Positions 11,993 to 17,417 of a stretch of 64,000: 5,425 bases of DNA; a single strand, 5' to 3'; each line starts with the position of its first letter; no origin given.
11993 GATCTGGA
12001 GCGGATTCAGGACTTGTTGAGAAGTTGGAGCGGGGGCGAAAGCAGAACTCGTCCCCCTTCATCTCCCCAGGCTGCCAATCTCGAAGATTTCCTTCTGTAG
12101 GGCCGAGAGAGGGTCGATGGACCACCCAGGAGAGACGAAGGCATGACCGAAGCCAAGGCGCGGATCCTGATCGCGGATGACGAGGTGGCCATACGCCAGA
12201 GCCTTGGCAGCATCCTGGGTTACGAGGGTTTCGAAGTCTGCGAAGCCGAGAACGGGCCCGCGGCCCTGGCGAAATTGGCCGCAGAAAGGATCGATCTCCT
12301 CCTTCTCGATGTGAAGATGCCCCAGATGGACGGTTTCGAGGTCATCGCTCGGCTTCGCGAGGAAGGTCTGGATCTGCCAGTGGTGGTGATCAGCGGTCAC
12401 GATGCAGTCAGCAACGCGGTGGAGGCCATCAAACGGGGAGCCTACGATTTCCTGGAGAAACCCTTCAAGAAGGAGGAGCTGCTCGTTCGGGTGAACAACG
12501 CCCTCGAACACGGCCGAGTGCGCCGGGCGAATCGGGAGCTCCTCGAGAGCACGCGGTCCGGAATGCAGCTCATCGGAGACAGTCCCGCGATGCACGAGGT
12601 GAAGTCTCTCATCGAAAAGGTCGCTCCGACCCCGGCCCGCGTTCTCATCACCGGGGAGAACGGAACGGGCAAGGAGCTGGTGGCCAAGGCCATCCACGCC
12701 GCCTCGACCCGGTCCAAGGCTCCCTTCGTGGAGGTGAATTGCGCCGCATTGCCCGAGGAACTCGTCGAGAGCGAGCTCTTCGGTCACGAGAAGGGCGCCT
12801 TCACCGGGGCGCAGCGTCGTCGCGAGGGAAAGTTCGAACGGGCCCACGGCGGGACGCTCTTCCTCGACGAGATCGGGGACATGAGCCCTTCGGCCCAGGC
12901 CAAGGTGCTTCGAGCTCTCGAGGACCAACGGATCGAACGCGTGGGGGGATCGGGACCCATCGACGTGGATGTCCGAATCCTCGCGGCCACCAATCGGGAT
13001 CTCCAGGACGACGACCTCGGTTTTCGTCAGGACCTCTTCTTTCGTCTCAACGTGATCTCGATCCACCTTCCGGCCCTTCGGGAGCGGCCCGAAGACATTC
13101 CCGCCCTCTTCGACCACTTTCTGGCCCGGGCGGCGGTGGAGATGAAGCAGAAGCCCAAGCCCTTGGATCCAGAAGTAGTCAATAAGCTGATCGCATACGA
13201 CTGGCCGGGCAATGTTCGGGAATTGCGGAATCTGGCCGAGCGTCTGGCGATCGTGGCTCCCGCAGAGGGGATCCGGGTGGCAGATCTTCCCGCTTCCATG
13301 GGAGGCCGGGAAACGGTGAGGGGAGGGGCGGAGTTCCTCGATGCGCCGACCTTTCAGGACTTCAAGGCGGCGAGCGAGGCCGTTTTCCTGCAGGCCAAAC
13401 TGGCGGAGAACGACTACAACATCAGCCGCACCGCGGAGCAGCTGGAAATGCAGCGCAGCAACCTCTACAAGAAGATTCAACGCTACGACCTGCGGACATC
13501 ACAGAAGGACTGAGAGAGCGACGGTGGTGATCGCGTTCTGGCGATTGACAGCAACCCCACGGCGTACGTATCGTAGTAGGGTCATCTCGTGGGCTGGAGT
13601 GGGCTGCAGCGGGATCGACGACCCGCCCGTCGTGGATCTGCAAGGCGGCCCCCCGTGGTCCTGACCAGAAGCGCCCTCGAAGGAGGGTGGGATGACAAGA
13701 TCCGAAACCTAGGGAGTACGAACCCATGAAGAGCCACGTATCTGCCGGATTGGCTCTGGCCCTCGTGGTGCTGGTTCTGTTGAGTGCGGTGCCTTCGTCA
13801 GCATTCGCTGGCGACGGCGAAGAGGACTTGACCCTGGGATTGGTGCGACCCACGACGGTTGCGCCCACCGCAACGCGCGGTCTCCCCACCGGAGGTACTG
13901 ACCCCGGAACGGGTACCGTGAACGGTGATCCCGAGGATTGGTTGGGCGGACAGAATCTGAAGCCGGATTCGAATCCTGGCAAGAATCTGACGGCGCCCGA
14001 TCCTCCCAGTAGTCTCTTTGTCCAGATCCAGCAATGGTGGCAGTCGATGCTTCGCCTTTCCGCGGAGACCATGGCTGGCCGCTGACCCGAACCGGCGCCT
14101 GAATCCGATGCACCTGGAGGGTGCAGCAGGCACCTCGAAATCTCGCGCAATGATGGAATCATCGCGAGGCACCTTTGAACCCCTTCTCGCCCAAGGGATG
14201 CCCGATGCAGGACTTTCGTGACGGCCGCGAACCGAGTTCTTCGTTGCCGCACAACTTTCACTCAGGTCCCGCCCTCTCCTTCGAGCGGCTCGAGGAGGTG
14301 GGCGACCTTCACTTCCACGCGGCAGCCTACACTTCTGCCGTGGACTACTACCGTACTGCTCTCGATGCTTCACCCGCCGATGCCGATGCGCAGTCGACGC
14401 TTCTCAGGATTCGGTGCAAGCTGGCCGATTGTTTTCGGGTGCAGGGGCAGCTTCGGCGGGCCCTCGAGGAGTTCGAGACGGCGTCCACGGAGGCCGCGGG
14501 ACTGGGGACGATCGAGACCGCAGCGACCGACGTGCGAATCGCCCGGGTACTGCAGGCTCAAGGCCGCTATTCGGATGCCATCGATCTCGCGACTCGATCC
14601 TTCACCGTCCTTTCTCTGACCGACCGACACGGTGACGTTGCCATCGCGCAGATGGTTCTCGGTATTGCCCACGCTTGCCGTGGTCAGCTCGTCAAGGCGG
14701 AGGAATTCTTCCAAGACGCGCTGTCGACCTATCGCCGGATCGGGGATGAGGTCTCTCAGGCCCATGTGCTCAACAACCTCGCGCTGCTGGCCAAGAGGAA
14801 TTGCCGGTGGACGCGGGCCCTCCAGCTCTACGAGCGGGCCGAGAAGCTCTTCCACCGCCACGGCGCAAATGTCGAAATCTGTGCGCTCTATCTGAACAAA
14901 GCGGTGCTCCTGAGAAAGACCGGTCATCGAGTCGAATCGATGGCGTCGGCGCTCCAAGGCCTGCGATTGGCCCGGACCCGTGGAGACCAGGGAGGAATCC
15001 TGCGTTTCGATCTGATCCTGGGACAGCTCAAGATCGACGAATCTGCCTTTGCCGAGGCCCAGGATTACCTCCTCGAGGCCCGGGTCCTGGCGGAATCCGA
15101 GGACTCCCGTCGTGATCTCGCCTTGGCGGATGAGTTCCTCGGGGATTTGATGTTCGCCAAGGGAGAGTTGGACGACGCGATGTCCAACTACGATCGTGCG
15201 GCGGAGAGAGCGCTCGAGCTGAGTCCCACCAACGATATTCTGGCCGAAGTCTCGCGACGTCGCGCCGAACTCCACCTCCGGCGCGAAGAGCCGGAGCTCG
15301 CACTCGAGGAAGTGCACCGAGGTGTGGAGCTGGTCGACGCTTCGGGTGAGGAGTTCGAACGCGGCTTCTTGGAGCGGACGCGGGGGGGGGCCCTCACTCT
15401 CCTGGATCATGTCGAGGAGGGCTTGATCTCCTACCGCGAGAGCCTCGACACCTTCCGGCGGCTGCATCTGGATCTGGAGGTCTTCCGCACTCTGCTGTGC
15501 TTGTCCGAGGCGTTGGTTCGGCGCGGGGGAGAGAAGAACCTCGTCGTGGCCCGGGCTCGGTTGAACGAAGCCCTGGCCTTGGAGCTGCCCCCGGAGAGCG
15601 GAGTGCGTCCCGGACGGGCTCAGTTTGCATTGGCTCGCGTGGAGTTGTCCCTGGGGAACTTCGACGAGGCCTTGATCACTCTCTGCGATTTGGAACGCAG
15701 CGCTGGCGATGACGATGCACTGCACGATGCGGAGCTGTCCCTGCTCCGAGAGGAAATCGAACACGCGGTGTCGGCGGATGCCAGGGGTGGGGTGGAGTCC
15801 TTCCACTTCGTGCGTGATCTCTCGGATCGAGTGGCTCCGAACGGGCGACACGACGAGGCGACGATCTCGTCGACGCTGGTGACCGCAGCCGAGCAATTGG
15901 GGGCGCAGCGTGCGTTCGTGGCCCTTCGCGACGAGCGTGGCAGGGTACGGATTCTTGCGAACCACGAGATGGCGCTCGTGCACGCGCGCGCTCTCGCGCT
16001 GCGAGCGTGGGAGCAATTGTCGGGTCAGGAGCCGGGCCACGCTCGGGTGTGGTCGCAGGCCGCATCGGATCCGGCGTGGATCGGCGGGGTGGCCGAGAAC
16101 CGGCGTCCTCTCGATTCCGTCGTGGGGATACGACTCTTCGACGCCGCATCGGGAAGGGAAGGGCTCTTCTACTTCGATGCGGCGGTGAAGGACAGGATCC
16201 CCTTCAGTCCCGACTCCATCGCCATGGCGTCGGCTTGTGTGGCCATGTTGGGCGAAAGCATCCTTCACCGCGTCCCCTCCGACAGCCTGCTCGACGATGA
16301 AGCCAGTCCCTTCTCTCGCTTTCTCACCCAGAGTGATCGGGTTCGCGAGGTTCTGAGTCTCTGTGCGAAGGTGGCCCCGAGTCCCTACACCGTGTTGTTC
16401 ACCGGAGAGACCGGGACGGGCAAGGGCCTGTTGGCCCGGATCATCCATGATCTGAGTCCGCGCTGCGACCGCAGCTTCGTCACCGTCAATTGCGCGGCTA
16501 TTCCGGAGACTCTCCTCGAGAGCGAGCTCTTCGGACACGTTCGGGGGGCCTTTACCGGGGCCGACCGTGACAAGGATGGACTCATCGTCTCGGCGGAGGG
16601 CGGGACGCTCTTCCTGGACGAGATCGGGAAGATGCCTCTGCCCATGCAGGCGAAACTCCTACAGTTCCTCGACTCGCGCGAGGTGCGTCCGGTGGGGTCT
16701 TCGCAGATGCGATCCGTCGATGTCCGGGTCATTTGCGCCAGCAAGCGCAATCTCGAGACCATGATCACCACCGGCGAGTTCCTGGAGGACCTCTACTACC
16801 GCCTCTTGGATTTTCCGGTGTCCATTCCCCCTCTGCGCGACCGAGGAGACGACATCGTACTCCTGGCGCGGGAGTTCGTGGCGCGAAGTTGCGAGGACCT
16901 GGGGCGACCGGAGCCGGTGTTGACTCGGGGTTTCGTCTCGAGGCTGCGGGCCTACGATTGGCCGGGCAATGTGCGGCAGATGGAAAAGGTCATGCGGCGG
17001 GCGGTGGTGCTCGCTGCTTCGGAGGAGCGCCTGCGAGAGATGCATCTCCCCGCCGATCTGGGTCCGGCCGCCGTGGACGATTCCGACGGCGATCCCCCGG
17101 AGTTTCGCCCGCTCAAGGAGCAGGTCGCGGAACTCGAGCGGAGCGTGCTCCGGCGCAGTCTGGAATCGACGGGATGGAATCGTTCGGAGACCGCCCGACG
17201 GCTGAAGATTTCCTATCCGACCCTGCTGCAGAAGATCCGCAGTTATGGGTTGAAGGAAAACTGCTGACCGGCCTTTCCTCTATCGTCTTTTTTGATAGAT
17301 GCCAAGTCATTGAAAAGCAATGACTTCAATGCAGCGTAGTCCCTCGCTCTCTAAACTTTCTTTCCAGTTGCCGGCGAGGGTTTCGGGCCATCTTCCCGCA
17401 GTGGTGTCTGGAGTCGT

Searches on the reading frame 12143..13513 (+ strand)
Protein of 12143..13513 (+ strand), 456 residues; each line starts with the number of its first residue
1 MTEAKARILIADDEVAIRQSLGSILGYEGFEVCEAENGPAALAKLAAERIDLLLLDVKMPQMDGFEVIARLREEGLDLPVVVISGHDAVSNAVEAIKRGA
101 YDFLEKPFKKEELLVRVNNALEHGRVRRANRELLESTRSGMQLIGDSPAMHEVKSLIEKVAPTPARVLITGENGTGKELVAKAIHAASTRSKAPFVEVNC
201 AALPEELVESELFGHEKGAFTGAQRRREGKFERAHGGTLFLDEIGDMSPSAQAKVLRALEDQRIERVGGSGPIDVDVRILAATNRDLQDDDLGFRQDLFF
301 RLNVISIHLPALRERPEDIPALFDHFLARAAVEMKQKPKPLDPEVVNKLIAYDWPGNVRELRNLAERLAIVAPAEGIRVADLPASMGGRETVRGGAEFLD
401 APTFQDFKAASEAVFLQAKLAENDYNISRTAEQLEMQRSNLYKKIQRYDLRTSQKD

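Call 24: search_protein_families(library=pfam, proteins=[window:12143-13513:+], max_evalue=0.001)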
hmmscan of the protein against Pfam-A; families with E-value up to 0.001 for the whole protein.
window:12143-13513:+ (456 aa): 9 families
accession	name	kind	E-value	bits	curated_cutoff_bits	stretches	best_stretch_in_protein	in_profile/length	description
PF00158.32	Sigma54_activat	-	2.4e-69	232.8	20.2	1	143-308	1-168/168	Sigma-54 interaction domain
PF00072.30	Response_reg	-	2.2e-33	115.2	30.2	1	8-117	1-110/111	Response regulator receiver domain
PF25601.1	AAA_lid_14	-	7.9e-25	87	27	1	313-389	1-77/87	AAA+ ATPase lid domain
PF14532.12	Sigma54_activ_2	-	6.4e-20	72.2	25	1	144-312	1-138/138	Sigma-54 interaction domain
PF07728.20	AAA_5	-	2.3e-09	37.8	22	1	167-285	2-123/139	AAA domain (dynein-related subfamily)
PF00004.35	AAA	-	2.3e-07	31.7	21.2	1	167-286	1-112/131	ATPase family associated with various cellular activities (AAA)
PF02954.25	HTH_8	-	3.6e-07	30.2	22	1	412-448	6-42/42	Bacterial regulatory protein, Fis family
PF01078.27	Mg_chelatase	-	1e-05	25.5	20.3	1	166-282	24-155/207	Magnesium chelatase, subunit ChlI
PF07724.20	AAA_2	-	0.00049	20.6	27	1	166-278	5-117/166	AAA domain (Cdc48 subfamily)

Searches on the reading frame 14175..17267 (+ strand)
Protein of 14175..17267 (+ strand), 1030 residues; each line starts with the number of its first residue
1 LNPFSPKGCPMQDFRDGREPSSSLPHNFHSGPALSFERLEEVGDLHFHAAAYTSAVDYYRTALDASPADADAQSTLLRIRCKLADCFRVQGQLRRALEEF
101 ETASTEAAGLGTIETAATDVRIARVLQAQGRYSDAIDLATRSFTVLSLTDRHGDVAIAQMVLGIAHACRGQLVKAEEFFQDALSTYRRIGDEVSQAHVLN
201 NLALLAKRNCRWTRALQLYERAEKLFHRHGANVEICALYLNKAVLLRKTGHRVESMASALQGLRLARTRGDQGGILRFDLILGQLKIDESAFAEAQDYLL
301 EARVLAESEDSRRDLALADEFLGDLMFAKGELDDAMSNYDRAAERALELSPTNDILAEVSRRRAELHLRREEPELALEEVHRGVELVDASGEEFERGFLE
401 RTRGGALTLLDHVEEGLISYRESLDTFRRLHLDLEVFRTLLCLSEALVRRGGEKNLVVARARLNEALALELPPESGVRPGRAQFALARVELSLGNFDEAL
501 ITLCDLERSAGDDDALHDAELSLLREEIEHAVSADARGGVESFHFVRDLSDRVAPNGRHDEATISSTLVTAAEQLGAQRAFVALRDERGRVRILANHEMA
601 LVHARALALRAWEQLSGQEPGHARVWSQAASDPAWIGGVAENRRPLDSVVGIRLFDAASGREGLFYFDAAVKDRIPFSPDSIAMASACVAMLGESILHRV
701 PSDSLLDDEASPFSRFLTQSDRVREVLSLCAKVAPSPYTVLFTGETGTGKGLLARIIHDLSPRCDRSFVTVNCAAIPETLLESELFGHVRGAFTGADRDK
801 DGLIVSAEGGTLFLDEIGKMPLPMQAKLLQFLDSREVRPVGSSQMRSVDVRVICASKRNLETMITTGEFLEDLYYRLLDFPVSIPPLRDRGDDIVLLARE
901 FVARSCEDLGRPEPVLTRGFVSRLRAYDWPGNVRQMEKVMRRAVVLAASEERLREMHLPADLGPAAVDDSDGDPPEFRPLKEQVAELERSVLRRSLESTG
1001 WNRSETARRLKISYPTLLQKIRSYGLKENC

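Call 6: search_protein_families(library=pfam, proteins=[window:14175-17267:+], max_evalue=0.01)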
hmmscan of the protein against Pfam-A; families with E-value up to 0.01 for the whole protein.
window:14175-17267:+ (1030 aa): 25 families
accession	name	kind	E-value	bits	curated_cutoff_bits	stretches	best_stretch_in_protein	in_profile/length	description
PF00158.32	Sigma54_activat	-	4.7e-65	218.8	20.2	1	718-882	3-167/168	Sigma-54 interaction domain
PF13424.12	TPR_12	-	6.9e-23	81.1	30.1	2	114-187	1-76/77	Tetratricopeptide repeat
PF25601.1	AAA_lid_14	-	9e-18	64.3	27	1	888-966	1-78/87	AAA+ ATPase lid domain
PF14532.12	Sigma54_activ_2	-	2.2e-16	60.8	25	1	721-887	5-138/138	Sigma-54 interaction domain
PF07719.23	TPR_2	-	6.7e-15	54.4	27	0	197-226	2-31/34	Tetratricopeptide repeat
PF17874.7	TPR_MalT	-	3.2e-12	46.8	45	2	123-316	8-202/336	MalT-like TPR region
PF00515.34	TPR_1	-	3e-10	39.9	27.8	0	198-226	3-31/34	Tetratricopeptide repeat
PF02954.25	HTH_8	-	1e-09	38.4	22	1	984-1024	2-42/42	Bacterial regulatory protein, Fis family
PF13432.12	TPR_16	-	3.5e-08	34.2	32.7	1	122-183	3-58/65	Tetratricopeptide repeat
PF13374.12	TPR_10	-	9.4e-07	29.1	27.5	0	156-189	2-35/42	Tetratricopeptide repeat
PF07728.20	AAA_5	-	1.4e-06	28.8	22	1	740-854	2-119/139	AAA domain (dynein-related subfamily)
PF13428.12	TPR_14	-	7.2e-06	26.6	23.5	0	481-516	2-37/44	Tetratricopeptide repeat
PF14938.12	SNAP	-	2.9e-05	24.1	25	0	171-247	89-166/282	Soluble NSF attachment protein, SNAP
PF00004.35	AAA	-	5.9e-05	24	21.2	1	740-858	1-110/131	ATPase family associated with various cellular activities (AAA)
PF13414.12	TPR_11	-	0.00012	22.1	26.8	0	323-343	1-21/42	TPR repeat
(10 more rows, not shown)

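Call 54: search_protein_families(library=ncbifam, proteins=[window:14175-17267:+], max_evalue=0.01)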
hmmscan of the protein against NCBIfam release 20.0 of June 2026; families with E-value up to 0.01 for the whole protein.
window:14175-17267:+ (1030 aa): 41 families (the best 25 are shown)
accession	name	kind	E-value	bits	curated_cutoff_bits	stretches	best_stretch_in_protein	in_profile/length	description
NF003451.0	PRK05022.1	equivalog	1.8e-90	304.1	476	1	712-1027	188-511/512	nitric oxide reductase transcriptional regulator NorR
TIGR02915.1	PEP_resp_reg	equivalog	3e-87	293.3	502.6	1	711-1027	136-445/445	PEP-CTERM-box response regulator transcription factor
NF041552.1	TF_PrdR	equivalog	3.2e-86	289.9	795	1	710-1025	263-577/577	sigma-54 dependent transcriptional regulator PrdR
NF008469.0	PRK11361.1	equivalog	5.4e-83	279.2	714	1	714-1027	143-457/461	acetoacetate metabolism transcriptional regulator AtoC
TIGR01817.1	nifA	equivalog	6.7e-82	275.9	528.85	1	718-951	200-432/534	nif-specific transcriptional activator NifA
TIGR01818.1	ntrC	equivalog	3e-79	267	558.6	1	710-994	130-413/463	nitrogen regulation protein NR(I)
NF038308.1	RNA_repair_RtcR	equivalog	1.5e-78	265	650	1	715-970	181-444/530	RNA repair transcriptional activator RtcR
TIGR02329.1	propionate_PrpR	equivalog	4.1e-77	260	499.2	1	717-1022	215-525/526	propionate catabolism operon regulatory protein PrpR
NF007689.0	PRK10365.1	equivalog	4.3e-76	256.5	760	1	716-1021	141-439/441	sigma-54-dependent response regulator transcription factor ZraR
NF041946.1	LuxO_transreg_Vib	equivalog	5.7e-76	256.2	800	1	707-964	126-382/463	quorum-sensing sigma-54 dependent transcriptional regulator LuxO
NF050807.1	TransRegFlbDCaul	equivalog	7.7e-76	255.8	750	1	714-1024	118-438/454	sigma-54-dependent transcriptional regulator FlbD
NF008085.0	PRK10820.1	equivalog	3.5e-75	253.6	576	1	688-1028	178-514/520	transcriptional regulator TyrR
TIGR02974.1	phageshock_pspF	equivalog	9.9e-71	238.7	443.55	1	717-951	2-237/336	phage shock protein operon transcriptional activator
NF049963.1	RespRegFlgRCampy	domain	9e-70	235.7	750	1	714-954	134-374/429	fla regulon two-component system response regulator FlgR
NF011695.0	PRK15115.1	equivalog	2e-69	234.5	763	1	715-950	136-371/445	two-component system response regulator GlrR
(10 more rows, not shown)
